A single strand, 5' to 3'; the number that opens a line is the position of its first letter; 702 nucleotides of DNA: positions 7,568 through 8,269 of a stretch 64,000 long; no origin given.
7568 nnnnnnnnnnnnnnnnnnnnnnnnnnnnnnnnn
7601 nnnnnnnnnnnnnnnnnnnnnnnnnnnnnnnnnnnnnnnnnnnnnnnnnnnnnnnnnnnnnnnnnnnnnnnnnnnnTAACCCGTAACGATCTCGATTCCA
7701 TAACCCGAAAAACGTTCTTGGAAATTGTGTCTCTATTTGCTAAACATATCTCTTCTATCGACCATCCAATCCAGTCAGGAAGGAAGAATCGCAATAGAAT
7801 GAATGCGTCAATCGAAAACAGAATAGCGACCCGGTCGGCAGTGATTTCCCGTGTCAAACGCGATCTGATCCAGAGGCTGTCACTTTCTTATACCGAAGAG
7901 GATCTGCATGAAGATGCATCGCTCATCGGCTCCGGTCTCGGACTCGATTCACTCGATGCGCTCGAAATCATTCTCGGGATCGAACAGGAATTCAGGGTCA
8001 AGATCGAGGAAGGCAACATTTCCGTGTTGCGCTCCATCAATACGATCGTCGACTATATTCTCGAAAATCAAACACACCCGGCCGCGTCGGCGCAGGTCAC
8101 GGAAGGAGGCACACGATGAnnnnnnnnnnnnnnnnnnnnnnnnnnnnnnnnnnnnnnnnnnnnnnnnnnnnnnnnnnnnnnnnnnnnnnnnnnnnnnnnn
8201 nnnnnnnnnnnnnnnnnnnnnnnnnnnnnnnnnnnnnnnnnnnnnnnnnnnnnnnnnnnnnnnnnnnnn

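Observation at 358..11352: Roughly 11-kb operon combining two radical SAM enzymes with a self-contained KS/ACP/KR/MAT/TE acyl-chain assembly system: candidate pathway for a modified (methylated/cyclopropanated/cyclised) lipid or polyketide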

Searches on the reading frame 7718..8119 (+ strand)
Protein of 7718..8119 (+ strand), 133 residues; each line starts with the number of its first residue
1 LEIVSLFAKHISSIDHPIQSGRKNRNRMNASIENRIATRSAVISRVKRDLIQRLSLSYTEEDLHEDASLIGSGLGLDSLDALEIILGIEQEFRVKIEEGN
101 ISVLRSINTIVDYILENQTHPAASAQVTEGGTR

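Call 4: search_protein_families(library=pfam, proteins=[window:7718-8119:+], max_evalue=0.01)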
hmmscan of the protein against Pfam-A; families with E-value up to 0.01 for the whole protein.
window:7718-8119:+ (133 aa): 1 family
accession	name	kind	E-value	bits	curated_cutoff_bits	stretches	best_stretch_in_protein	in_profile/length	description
PF00550.31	PP-binding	-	2.6e-07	31.2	20.8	1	58-114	13-67/67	Phosphopantetheine attachment site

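Call 5: search_protein_families(library=ncbifam, proteins=[window:7718-8119:+], max_evalue=0.01)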
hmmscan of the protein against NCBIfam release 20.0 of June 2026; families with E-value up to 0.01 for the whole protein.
window:7718-8119:+ (133 aa): 18 families
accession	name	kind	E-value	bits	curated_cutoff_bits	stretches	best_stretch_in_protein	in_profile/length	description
NF002148.0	PRK00982.1-2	subfamily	1.2e-11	44.3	71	1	41-118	4-78/79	acyl carrier protein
TIGR00517.1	acyl_carrier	equivalog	3.2e-11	42.9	70.45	1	41-118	3-77/77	acyl carrier protein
NF002151.0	PRK00982.1-5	equivalog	2e-10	40.7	92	1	40-118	2-77/78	acyl carrier protein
NF002149.0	PRK00982.1-3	equivalog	3e-10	39.9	106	1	42-118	4-77/78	acyl carrier protein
NF006617.0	PRK09184.1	subfamily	1.2e-09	38.1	70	1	40-119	12-95/96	phosphopantetheine-binding protein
NF002150.0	PRK00982.1-4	subfamily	2.6e-08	34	66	1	42-118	6-79/80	acyl carrier protein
NF009104.0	PRK12449.1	equivalog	2.1e-07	30.8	70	1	38-117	2-78/80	acyl carrier protein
NF058660.1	cispen_ACP_AmcB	equivalog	7.7e-07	29.2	80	1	44-117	4-78/80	cispentacin biosynthesis acyl carrier protein AmcB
NF002147.0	PRK00982.1-1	equivalog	3.8e-06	26.6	84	1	61-118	25-81/83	acyl carrier protein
NF040636.1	AcpM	exception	1.2e-05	25.2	146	1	73-121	34-82/93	meromycolate extension acyl carrier protein AcpM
NF003757.0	PRK05350.1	equivalog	6.6e-05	23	65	1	38-115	3-77/83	acyl carrier protein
NF005480.0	PRK07081.1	equivalog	9.5e-05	22.3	72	1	55-116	14-75/83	acyl carrier protein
NF006031.0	PRK08172.1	equivalog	0.00087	19.9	76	1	55-110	16-70/82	acyl carrier protein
NF005798.0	PRK07639.1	equivalog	0.0017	18.7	100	1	38-118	2-82/91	petrobactin biosynthesis protein AsbD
NF052616.1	ACP_for_OlsHI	equivalog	0.0022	18.3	130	1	60-118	22-81/83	ornithine lipid biosynthesis acyl carrier protein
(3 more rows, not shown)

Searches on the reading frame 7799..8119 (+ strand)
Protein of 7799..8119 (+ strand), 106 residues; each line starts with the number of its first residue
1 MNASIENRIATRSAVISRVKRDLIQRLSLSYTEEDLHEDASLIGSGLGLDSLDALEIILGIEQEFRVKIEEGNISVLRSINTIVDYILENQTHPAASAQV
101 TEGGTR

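Call 53: search_solved_structures(query=window:7799-8119:+, max_evalue=0.01, show_alignments=0)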
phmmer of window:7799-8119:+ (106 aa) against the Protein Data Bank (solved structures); distinct sequences matched with E-value up to 0.01: 99 (the best 60 are shown).
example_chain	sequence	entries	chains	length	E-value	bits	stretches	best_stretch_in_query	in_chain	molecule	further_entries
6lvt_A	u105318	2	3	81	1.7e-08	37.9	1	10-88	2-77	Acyl carrier protein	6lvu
2l0q_A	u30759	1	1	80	4.5e-07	33.3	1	14-90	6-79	Acyl carrier protein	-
2k92_A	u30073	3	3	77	8.2e-07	32.5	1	15-90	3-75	Acyl carrier protein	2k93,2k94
7zm7_O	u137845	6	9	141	9e-07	32.4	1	38-90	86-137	Acyl carrier protein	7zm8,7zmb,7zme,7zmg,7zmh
6u0j_B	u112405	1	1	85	1e-06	32.2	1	14-91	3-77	Acyl carrier protein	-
6n3p_G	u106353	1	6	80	1e-06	32.2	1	13-90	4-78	Acyl carrier protein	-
3ejb_A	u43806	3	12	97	1.1e-06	32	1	11-90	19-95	Acyl carrier protein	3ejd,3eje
7b0n_T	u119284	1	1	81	1.1e-06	32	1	44-89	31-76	Acyl carrier protein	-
4ihf_G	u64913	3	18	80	1.3e-06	31.9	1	13-90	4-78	Acyl carrier protein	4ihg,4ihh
7b0n_U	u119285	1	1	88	1.3e-06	31.9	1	39-88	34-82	Acyl carrier protein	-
9ka7_C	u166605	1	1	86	1.4e-06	31.7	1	15-91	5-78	Acyl carrier protein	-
5vcb_f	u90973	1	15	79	1.5e-06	31.7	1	14-90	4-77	Acyl carrier protein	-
1l0i_A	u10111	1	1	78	1.5e-06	31.7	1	14-90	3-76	Acyl carrier protein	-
1l0h_A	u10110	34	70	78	1.5e-06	31.6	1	14-90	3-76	ACYL CARRIER PROTEIN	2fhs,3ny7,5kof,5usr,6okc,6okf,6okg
9ka6_C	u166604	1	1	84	1.7e-06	31.5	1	17-91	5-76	Acyl carrier protein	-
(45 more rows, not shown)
